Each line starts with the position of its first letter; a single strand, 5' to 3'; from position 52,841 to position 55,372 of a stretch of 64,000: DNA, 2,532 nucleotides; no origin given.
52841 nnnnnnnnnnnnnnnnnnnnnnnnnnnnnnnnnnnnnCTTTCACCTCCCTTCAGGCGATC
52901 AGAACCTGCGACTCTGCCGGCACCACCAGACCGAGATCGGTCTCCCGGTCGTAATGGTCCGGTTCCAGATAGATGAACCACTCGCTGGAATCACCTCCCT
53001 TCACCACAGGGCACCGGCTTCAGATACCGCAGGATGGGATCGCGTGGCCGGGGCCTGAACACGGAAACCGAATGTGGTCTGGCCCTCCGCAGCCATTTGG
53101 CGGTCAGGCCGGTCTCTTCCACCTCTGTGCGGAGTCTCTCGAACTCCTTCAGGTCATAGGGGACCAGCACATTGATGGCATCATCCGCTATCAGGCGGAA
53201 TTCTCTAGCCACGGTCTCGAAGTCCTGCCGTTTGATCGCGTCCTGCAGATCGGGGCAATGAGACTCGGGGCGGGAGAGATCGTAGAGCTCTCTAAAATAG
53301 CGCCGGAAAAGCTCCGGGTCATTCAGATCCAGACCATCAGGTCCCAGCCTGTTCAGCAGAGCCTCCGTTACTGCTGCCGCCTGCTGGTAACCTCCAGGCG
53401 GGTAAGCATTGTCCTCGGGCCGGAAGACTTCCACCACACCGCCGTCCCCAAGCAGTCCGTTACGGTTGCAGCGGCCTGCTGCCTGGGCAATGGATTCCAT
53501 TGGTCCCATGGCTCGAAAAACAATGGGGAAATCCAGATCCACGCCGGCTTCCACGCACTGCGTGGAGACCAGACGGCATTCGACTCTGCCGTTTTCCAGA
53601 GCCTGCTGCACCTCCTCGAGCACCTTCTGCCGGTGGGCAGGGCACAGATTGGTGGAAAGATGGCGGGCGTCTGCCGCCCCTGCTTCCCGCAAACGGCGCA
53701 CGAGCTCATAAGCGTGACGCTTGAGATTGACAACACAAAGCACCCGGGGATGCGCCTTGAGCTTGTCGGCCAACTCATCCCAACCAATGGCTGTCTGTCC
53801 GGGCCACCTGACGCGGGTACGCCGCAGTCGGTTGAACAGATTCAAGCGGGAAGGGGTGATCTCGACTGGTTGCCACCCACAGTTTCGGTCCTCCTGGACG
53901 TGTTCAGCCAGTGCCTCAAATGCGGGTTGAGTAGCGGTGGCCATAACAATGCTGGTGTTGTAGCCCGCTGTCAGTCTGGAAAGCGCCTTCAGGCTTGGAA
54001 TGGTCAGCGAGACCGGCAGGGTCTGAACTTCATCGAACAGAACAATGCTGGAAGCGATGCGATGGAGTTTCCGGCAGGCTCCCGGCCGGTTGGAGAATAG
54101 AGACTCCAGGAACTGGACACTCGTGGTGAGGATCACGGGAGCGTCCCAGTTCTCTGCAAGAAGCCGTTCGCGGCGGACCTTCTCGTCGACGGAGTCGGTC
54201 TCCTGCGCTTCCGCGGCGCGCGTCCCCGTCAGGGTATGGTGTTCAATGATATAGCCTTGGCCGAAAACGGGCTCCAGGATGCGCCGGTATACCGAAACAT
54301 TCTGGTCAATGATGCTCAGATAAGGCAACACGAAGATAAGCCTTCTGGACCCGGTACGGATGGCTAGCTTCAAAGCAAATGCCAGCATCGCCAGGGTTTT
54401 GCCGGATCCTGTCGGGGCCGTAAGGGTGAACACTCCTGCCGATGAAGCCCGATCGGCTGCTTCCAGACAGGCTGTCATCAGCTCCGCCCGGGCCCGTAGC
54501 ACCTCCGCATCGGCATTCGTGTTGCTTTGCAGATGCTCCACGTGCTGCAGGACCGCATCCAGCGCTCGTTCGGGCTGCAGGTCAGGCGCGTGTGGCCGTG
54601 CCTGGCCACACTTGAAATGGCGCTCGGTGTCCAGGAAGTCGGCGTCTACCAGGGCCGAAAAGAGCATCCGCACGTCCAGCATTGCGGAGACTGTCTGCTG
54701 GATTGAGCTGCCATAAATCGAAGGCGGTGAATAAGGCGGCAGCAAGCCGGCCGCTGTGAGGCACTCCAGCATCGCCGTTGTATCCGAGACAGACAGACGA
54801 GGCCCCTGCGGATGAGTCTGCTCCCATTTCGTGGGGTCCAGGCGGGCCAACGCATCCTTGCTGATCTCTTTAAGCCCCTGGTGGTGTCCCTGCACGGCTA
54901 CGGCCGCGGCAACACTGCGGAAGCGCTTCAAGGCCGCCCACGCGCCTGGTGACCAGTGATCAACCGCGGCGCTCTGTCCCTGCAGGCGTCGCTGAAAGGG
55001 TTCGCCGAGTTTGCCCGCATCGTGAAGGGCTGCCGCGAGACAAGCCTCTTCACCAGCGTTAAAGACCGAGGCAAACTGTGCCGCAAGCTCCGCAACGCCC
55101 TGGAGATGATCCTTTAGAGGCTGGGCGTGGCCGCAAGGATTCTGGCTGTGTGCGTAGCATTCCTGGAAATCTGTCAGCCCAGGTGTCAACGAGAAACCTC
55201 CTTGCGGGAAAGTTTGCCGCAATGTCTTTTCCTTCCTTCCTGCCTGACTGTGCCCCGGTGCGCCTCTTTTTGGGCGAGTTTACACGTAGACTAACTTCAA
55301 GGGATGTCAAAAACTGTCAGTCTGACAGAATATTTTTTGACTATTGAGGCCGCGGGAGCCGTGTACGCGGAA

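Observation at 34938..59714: Composite type III-B plus type I-C CRISPR-Cas locus with two inverted arrays sharing one repeat and duplicated leaders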

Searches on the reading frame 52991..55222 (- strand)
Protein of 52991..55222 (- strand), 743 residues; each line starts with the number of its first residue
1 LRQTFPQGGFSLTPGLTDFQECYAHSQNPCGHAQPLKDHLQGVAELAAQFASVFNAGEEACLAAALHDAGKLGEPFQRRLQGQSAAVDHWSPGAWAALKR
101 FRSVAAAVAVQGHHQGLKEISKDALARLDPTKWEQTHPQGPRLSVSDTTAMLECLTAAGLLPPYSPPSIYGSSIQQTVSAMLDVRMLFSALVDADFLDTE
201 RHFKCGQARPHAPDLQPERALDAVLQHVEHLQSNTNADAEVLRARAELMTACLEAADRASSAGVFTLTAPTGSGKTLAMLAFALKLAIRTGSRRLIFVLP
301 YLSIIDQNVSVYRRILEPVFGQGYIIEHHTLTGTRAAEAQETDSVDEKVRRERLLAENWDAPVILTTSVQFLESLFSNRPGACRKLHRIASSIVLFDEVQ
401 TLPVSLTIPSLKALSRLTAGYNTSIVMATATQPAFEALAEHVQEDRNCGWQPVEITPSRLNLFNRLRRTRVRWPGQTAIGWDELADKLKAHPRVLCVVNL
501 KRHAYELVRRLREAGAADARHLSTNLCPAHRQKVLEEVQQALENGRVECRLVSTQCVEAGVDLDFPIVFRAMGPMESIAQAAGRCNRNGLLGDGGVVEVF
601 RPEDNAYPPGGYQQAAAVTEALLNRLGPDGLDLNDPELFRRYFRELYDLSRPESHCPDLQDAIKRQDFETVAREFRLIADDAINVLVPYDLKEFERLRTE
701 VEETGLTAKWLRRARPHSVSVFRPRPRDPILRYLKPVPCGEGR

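Call 6: search_protein_families(library=ncbifam, proteins=[window:52991-55222:-])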
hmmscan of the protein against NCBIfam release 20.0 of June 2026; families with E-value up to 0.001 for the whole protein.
window:52991-55222:- (743 aa): 7 families
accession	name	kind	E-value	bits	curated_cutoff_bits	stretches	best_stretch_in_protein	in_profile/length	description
TIGR02621.3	cas3_GSU0051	exception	3.6e-36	125.3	400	3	392-626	169-406/854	type I-G CRISPR-associated helicase/endonuclease Cas3g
TIGR01587.1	cas3_core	equivalog_domain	2.3e-28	99.3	102.45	1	266-589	3-320/358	CRISPR-associated helicase Cas3'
TIGR01596.1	cas3_HD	equivalog_domain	1.9e-18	67.2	43.45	1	36-199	1-177/178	CRISPR-associated endonuclease Cas3''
NF007248.0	PRK09694.1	equivalog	8.3e-09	34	569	0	415-587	486-661/878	CRISPR-associated helicase/endonuclease Cas3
TIGR03117.2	cas_csf4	equivalog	0.00023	19.5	400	1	218-315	115-199/800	type IV CRISPR-associated DEAD/DEAH-box helicase Csf4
TIGR04121.1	DEXH_lig_assoc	equivalog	0.00046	18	850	1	265-564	31-319/804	ligase-associated DNA damage response DEXH box helicase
TIGR04095.1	dnd_restrict_1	equivalog_domain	0.00064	18.8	600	0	262-308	26-70/451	DNA phosphorothioation system restriction enzyme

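Call 28: find_homologous_proteins(query=window:52991-55222:-, max_evalue=1e-50)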
Query window:52991-55222:- (743 aa): 7358 proteins with E <= 1e-50 among 8000 candidates; the best 120 are listed.
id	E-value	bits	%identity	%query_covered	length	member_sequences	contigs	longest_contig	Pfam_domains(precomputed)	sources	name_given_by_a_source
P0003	0.0e+0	1668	100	99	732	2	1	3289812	PF00270.36,PF00271.38,PF22590.3,PF04851.22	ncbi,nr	ncbi:MAG: CRISPR-associated helicase/endonuclease Cas3 [Armatimonadota bacterium]|nr:MAG: CRISPR-ass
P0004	0.0e+0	1502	91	98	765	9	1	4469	PF00270.36,PF22590.3,PF04851.22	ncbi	ncbi:MAG: CRISPR-associated endonuclease Cas3'' [Armatimonadota bacterium]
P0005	0.0e+0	1148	71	97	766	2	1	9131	PF00270.36,PF00271.38,PF22590.3,PF04851.22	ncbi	-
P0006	0.0e+0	1145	68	99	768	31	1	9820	PF00270.36,PF01966.29,PF13401.13,PF22590.3,PF04851.22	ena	-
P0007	0.0e+0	1039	66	95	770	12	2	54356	PF00270.36,PF22590.3,PF04851.22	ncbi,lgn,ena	-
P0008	1.2e-242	826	53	97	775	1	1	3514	PF00270.36,PF01966.29,PF22590.3,PF04851.22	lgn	-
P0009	2.1e-241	822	55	97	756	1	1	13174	PF00270.36,PF01966.29,PF22590.3,PF04851.22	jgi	-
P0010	1.4e-239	816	53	97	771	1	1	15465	PF00270.36,PF01966.29,PF00271.38,PF22590.3,PF04851.22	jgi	jgi:CRISPR-associated endonuclease/helicase Cas3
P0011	4.0e-239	814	55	95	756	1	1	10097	PF00270.36,PF01966.29,PF22590.3,PF04851.22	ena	-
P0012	5.1e-238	810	54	97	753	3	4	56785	PF00270.36,PF01966.29,PF00271.38,PF22590.3,PF04851.22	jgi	-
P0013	2.2e-237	808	54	96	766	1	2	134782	PF00270.36,PF01966.29,PF00271.38,PF22590.3,PF04851.22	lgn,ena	-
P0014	2.9e-237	808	53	97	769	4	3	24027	PF00270.36,PF01966.29,PF22590.3,PF04851.22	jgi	-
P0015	7.6e-237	807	53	97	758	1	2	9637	PF00270.36,PF22590.3,PF04851.22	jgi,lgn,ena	-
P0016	9.5e-237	806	54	97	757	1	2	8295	PF00270.36,PF22590.3,PF04851.22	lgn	-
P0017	9.6e-237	806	50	98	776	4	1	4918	PF00270.36,PF01966.29,PF00271.38,PF22590.3,PF04851.22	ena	-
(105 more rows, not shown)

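Call 29: find_encoding_contigs(protein=P0004, flank=10000)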
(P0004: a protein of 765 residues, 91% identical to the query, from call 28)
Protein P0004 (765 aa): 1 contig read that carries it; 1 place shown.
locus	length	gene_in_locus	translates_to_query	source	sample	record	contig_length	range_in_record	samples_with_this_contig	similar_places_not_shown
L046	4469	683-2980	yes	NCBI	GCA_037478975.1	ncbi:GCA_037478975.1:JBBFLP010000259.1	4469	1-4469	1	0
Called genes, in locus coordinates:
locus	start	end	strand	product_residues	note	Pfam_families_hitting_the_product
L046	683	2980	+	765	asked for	PF00270:DEAD, PF04851:ResIII, PF22590:Cas3-like_C_2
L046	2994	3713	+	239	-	PF09704:Cas_Cas5d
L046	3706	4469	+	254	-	PF09709:Cas_Csd1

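Call 30: find_encoding_contigs(protein=P0007, flank=10000)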
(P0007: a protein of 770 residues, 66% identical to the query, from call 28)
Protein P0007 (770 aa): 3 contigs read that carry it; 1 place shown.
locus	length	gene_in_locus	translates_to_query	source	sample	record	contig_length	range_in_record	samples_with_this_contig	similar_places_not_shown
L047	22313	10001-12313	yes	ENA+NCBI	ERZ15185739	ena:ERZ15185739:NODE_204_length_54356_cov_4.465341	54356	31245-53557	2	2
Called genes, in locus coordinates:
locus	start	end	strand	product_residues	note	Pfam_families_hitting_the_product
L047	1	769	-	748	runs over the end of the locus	PF18072:FGAR-AT_linker, PF00586:AIRS, PF02769:AIRS_C, PF00586:AIRS, PF02769:AIRS_C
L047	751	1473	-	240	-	PF13507:GATase_5, PF07685:GATase_3 (weak), PF01965:DJ-1_PfpI (weak)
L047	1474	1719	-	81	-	PF02700:PurS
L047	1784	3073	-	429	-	PF00206:Lyase_1, PF10397:ADSL_C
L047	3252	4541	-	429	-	PF02844:GARS_N, PF01071:GARS_A, PF02843:GARS_C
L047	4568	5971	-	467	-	PF00772:DnaB, PF03796:DnaB_C, PF06745:ATPase (weak), PF13481:AAA_25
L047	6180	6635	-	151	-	PF01281:Ribosomal_L9_N, PF03948:Ribosomal_L9_C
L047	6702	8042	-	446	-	PF02470:MlaD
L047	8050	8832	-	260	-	PF00005:ABC_tran, PF13555:AAA_29 (faint), PF13304:AAA_21 (faint)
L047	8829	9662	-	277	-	PF02405:MlaE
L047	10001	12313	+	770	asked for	PF00270:DEAD, PF04851:ResIII, PF22590:Cas3-like_C_2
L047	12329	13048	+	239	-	PF09704:Cas_Cas5d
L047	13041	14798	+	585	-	PF09709:Cas_Csd1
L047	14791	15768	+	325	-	PF05107:Cas_Cas7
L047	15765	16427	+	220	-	PF01930:Cas_Cas4, PF12705:PDDEXK_1 (weak)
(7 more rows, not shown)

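Call 65: find_encoding_contigs(protein=P0005, flank=10000, max_places=3)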
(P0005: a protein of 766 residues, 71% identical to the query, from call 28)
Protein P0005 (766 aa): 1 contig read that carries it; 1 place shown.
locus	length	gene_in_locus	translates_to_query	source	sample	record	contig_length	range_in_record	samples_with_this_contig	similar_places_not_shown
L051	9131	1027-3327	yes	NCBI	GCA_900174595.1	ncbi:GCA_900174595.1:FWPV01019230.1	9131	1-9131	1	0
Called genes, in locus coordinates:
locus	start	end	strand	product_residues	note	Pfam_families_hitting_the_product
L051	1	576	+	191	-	?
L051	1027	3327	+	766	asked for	PF04851:ResIII, PF00270:DEAD, PF00271:Helicase_C (weak), PF22590:Cas3-like_C_2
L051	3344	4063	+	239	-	PF09704:Cas_Cas5d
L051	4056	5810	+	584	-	PF09709:Cas_Csd1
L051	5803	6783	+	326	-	PF05107:Cas_Cas7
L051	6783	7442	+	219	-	PF12705:PDDEXK_1, PF01930:Cas_Cas4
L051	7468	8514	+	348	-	PF01867:Cas_Cas1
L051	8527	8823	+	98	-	PF09827:CRISPR_Cas2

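Call 66: find_encoding_contigs(protein=P0006, flank=10000, max_places=3)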
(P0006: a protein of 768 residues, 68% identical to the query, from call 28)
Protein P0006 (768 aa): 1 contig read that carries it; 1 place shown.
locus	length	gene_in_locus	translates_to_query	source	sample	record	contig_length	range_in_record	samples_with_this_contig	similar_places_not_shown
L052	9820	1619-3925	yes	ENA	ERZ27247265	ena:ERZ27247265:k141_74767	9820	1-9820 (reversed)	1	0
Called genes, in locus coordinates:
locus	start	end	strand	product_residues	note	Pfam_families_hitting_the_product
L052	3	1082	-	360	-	?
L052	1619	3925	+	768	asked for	PF01966:HD (weak), PF00270:DEAD, PF04851:ResIII (weak), PF13401:AAA_22 (faint), PF22590:Cas3-like_C_2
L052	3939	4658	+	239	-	PF09704:Cas_Cas5d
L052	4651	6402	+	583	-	PF09709:Cas_Csd1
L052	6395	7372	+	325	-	PF05107:Cas_Cas7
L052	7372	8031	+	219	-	PF12705:PDDEXK_1, PF01930:Cas_Cas4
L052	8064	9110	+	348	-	PF01867:Cas_Cas1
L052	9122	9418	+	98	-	PF09827:CRISPR_Cas2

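Call 67: find_encoding_contigs(protein=P0003, flank=10000, max_places=3)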
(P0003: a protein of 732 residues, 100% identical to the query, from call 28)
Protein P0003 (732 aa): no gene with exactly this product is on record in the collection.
